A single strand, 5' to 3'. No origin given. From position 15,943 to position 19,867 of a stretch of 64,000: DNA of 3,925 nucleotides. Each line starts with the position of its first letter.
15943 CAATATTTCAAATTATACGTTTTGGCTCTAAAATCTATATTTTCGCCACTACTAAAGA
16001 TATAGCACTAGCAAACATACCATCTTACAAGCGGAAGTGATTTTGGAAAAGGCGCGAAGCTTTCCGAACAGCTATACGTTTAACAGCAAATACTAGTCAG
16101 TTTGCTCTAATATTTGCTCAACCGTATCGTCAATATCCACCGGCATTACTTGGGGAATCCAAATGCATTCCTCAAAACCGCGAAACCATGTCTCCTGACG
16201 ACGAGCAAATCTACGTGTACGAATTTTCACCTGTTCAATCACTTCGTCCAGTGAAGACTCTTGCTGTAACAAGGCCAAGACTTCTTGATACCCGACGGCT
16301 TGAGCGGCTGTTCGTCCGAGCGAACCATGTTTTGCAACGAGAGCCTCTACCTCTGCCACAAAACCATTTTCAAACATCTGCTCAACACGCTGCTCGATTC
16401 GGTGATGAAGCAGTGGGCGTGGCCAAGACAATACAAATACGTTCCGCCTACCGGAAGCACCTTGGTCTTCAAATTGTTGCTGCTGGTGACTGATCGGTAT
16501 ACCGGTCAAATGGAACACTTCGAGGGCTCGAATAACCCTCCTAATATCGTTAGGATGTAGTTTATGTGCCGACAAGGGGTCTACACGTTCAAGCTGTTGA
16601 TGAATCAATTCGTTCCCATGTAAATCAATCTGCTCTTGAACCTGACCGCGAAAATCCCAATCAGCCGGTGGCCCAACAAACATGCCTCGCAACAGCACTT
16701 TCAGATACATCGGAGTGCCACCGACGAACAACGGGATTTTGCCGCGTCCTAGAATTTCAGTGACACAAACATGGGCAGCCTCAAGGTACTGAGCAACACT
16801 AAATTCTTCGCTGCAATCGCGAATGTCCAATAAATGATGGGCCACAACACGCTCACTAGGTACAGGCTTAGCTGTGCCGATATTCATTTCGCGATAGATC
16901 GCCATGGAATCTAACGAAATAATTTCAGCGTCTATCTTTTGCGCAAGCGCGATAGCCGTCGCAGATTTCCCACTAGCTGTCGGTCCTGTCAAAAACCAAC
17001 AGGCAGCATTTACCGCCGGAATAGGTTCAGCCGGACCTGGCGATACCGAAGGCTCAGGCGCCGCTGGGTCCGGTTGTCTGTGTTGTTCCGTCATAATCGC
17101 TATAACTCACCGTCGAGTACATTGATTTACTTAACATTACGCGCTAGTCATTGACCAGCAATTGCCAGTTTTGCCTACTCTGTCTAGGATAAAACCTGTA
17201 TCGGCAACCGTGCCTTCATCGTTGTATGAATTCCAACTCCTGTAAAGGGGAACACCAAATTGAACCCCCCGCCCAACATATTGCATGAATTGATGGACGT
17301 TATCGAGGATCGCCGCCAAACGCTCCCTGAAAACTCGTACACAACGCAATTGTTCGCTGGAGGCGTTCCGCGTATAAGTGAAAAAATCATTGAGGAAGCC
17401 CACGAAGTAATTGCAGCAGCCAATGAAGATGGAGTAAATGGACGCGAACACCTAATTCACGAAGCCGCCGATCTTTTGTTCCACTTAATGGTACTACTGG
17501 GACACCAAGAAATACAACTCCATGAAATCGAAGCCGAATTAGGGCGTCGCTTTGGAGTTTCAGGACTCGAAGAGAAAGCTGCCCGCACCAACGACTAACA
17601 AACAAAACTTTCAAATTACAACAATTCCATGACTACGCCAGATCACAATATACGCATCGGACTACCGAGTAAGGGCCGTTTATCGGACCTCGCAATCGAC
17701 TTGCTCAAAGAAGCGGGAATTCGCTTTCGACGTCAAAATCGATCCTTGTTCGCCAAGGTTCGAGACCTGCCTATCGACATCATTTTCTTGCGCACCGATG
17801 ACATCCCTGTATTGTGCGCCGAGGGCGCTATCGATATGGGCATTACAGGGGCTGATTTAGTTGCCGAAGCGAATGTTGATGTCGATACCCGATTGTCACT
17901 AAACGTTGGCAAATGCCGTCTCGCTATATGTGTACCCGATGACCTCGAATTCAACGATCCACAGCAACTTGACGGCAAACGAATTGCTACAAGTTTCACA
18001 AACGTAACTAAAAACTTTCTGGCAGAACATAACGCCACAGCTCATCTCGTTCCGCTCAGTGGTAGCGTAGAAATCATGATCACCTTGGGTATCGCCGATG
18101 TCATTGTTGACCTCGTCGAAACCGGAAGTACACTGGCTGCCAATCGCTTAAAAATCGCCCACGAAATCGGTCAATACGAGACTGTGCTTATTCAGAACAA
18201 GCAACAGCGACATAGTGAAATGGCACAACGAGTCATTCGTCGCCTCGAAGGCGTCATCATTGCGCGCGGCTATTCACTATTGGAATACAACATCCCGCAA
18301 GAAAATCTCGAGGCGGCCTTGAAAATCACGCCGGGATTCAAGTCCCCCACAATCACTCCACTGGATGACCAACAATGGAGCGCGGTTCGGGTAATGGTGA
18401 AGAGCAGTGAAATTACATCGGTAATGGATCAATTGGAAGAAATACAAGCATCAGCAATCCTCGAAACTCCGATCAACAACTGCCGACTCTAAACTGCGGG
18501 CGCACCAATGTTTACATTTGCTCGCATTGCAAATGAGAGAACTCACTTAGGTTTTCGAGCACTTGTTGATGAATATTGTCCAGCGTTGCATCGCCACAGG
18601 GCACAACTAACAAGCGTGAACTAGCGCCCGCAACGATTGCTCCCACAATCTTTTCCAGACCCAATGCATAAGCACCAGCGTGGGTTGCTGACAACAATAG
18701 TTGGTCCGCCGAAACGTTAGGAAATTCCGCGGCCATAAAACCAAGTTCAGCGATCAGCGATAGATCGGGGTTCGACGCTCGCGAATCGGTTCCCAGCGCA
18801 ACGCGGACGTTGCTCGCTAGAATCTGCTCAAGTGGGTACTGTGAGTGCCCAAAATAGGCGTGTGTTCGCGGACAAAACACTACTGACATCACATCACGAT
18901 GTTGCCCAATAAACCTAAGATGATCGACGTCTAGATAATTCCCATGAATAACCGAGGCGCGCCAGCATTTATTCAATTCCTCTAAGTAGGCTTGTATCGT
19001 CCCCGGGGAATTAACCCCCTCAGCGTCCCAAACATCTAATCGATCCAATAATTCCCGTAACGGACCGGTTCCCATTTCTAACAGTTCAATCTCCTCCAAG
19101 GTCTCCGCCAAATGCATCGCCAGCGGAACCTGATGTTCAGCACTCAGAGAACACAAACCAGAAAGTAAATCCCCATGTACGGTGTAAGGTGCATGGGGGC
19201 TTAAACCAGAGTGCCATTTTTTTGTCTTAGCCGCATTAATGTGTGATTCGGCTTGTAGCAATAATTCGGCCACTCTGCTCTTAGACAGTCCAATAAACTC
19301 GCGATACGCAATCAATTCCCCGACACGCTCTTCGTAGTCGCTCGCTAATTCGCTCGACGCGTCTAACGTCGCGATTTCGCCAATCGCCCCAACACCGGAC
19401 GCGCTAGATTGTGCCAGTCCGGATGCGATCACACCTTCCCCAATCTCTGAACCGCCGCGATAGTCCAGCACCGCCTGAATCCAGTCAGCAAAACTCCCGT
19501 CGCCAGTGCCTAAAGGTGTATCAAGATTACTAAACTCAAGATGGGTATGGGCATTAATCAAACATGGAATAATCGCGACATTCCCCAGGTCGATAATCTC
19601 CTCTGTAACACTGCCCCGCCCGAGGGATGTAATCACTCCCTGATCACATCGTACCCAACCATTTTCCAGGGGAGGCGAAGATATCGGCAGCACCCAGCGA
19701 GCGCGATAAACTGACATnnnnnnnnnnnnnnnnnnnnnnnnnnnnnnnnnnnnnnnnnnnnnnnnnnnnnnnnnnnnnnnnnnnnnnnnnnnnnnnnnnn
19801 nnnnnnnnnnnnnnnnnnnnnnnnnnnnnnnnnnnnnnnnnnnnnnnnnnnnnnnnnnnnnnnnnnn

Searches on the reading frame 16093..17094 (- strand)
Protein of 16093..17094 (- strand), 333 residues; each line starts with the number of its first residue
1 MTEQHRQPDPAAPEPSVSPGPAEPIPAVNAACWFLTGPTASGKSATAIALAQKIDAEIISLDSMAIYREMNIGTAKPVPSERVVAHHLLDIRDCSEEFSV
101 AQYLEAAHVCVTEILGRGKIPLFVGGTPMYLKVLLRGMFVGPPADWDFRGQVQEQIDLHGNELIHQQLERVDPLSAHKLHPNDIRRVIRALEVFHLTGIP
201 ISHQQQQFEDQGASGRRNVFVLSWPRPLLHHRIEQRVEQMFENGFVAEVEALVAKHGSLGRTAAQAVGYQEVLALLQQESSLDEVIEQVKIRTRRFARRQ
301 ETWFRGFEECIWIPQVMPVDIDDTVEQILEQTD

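Call 21: search_protein_families(library=pfam, proteins=[window:16093-17094:-], max_evalue=0.00001)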
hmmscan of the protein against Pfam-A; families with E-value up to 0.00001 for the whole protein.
window:16093-17094:- (333 aa): 2 families
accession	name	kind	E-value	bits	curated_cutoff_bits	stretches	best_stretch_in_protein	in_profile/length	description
PF01715.23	IPPT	-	8e-80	268.5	23.6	1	66-305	2-241/243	IPP transferase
PF01745.22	IPT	-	6.7e-08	32.7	20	1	34-81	5-52/233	Isopentenyl transferase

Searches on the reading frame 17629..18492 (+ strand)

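Call 21: search_protein_families(library=pfam, proteins=[window:17629-18492:+], max_evalue=0.00001)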
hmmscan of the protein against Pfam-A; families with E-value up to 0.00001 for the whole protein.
window:17629-18492:+ (287 aa): 2 families
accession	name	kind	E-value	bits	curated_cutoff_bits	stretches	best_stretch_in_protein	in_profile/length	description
PF01634.23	HisG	-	1.6e-47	161.8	25.5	1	55-207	1-157/158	ATP phosphoribosyltransferase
PF08029.16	HisG_C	-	7.1e-27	93.8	23.5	1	212-284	1-73/73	HisG, C-terminal domain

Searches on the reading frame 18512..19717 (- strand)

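Call 22: search_protein_families(library=pfam, proteins=[window:18512-19717:-], max_evalue=0.00001)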
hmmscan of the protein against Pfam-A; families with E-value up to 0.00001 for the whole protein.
window:18512-19717:- (401 aa): 1 family
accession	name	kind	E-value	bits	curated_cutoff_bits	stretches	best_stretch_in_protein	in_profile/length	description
PF01979.26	Amidohydro_1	-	5.9e-26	92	25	1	49-372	2-318/345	Amidohydrolase family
